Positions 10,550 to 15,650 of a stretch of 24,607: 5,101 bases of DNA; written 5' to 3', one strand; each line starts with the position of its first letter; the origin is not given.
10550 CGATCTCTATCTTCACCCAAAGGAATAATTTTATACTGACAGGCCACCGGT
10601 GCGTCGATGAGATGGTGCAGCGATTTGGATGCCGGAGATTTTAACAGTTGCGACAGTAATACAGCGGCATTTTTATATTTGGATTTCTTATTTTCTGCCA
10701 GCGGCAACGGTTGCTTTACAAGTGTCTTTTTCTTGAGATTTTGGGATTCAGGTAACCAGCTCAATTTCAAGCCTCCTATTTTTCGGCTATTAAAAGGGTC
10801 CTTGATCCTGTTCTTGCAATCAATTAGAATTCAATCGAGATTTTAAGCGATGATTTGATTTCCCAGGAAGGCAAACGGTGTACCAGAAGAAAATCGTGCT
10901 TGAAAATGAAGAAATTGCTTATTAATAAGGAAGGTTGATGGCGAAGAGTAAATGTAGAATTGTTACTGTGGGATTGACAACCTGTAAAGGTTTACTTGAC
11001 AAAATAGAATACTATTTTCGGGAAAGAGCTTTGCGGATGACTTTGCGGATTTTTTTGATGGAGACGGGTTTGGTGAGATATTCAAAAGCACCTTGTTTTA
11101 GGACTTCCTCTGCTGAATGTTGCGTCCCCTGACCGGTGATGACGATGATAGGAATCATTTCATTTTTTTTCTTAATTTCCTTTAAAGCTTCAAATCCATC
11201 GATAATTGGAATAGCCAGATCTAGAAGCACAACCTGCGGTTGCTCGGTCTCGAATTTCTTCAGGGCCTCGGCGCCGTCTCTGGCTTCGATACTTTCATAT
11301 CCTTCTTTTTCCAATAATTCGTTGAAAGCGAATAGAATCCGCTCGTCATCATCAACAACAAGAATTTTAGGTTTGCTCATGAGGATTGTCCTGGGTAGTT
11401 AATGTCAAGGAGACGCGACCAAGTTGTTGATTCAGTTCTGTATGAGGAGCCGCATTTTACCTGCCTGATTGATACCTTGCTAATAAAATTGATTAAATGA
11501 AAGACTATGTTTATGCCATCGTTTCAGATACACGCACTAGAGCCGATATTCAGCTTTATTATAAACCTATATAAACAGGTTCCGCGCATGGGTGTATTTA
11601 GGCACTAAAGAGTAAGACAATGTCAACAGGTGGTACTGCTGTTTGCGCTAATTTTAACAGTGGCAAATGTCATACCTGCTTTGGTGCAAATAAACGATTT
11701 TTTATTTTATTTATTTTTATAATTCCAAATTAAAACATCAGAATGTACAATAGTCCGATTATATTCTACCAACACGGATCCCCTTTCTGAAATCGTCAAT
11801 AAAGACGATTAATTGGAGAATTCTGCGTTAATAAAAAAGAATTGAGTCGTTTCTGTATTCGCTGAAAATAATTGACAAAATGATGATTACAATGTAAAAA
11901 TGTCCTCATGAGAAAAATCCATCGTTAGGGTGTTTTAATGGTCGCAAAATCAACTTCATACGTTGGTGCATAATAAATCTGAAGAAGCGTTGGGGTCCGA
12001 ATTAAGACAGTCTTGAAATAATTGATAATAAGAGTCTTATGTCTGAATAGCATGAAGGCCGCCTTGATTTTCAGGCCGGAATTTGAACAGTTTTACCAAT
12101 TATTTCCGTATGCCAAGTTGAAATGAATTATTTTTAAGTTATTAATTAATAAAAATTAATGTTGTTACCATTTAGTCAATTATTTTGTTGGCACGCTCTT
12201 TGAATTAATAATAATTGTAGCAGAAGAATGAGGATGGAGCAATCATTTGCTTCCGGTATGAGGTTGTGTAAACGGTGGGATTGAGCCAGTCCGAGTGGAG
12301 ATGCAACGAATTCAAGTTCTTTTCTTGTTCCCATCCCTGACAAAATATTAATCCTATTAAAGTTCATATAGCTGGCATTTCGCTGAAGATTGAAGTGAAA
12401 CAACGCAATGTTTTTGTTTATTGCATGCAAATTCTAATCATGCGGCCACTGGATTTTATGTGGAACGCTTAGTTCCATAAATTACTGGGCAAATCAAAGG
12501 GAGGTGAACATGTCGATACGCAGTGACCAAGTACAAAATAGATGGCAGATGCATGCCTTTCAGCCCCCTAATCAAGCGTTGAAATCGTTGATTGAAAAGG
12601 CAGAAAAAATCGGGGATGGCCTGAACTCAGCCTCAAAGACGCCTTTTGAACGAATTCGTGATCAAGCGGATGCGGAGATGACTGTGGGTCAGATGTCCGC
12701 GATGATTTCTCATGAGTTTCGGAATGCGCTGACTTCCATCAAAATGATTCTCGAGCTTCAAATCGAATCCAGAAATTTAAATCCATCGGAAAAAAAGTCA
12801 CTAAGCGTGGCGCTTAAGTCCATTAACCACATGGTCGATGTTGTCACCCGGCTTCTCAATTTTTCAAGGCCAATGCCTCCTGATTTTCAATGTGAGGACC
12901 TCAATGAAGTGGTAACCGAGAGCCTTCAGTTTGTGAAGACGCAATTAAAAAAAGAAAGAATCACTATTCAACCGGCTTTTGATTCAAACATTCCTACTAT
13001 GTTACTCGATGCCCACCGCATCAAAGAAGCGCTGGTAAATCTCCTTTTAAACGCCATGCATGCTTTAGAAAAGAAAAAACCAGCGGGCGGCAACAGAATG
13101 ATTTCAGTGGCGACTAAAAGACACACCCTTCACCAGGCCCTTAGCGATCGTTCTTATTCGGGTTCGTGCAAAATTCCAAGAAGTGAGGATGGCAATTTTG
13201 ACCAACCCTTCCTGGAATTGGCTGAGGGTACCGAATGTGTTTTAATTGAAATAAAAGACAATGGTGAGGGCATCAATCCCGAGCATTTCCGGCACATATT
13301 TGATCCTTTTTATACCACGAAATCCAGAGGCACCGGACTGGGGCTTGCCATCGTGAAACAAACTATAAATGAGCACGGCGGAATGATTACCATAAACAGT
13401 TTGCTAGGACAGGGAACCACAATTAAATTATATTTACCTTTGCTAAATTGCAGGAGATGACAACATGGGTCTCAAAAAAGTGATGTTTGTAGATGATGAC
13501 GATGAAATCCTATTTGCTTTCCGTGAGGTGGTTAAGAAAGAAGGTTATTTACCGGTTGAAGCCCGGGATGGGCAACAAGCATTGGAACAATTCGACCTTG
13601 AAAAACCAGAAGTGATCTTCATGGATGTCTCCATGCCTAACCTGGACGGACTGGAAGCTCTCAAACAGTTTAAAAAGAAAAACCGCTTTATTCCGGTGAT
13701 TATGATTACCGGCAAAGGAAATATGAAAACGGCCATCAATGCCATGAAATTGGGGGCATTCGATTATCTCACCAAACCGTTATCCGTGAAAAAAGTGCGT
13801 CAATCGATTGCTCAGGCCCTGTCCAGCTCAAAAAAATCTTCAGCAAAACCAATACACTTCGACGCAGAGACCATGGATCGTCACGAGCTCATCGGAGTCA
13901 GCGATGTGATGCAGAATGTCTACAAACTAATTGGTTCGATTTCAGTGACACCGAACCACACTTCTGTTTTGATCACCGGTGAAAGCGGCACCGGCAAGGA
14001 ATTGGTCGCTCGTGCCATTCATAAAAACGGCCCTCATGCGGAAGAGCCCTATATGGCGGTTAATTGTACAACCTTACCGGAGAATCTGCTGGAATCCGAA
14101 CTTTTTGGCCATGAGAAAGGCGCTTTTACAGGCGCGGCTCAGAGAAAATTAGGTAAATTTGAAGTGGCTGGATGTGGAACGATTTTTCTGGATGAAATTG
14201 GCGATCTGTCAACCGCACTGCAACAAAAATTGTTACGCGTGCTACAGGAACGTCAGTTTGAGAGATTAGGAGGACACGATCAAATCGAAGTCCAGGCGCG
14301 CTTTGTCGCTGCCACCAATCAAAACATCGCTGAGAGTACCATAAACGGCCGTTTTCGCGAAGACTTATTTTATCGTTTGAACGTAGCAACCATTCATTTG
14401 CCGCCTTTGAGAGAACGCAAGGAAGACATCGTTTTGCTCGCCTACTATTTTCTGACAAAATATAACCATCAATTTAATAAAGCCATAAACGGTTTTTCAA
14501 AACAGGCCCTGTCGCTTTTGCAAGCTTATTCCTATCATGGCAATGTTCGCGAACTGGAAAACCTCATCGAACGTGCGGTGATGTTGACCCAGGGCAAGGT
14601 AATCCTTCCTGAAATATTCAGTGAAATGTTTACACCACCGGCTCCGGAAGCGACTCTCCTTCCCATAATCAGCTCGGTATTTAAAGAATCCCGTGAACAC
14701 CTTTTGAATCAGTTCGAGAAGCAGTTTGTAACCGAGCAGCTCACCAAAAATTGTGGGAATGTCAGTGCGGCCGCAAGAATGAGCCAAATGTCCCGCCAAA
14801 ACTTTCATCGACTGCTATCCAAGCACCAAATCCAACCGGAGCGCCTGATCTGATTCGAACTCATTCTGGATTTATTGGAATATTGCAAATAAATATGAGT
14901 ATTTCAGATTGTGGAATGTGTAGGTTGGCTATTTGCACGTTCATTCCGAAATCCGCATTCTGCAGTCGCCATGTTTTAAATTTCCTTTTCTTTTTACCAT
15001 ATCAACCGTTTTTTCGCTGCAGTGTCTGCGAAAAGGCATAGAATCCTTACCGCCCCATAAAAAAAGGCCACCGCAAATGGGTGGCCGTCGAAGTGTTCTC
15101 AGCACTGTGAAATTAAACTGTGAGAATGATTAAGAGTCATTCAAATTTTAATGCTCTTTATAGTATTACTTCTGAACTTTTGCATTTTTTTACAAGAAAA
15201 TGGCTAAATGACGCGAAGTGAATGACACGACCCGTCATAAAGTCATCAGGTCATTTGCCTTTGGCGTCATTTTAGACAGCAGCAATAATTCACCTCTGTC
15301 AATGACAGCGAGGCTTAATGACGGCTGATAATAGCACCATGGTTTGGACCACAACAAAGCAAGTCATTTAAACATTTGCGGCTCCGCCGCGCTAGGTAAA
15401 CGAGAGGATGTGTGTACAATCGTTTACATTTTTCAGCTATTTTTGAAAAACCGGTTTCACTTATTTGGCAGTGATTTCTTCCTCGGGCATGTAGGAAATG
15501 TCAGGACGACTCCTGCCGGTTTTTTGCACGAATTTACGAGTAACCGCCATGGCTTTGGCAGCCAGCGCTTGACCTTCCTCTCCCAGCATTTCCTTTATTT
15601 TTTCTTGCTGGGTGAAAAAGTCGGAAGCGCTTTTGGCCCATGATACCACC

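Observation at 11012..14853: Orphan receiver-only paralog of the sigma-54 activator's receiver domain, divergent from a sensorless cytoplasmic histidine kinase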

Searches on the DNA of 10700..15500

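Call 10: search_rna_families(source=window, start=10700, end=15500, threshold=evalue, max_evalue=1)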
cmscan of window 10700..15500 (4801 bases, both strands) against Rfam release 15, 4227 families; matches with E-value up to 1: 1.
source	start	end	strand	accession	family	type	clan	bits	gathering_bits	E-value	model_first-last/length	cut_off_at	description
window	15060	15106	-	RF01388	isrD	Gene; sRNA;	-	22.9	37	0.29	1-51/51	no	isrD Hfq binding RNA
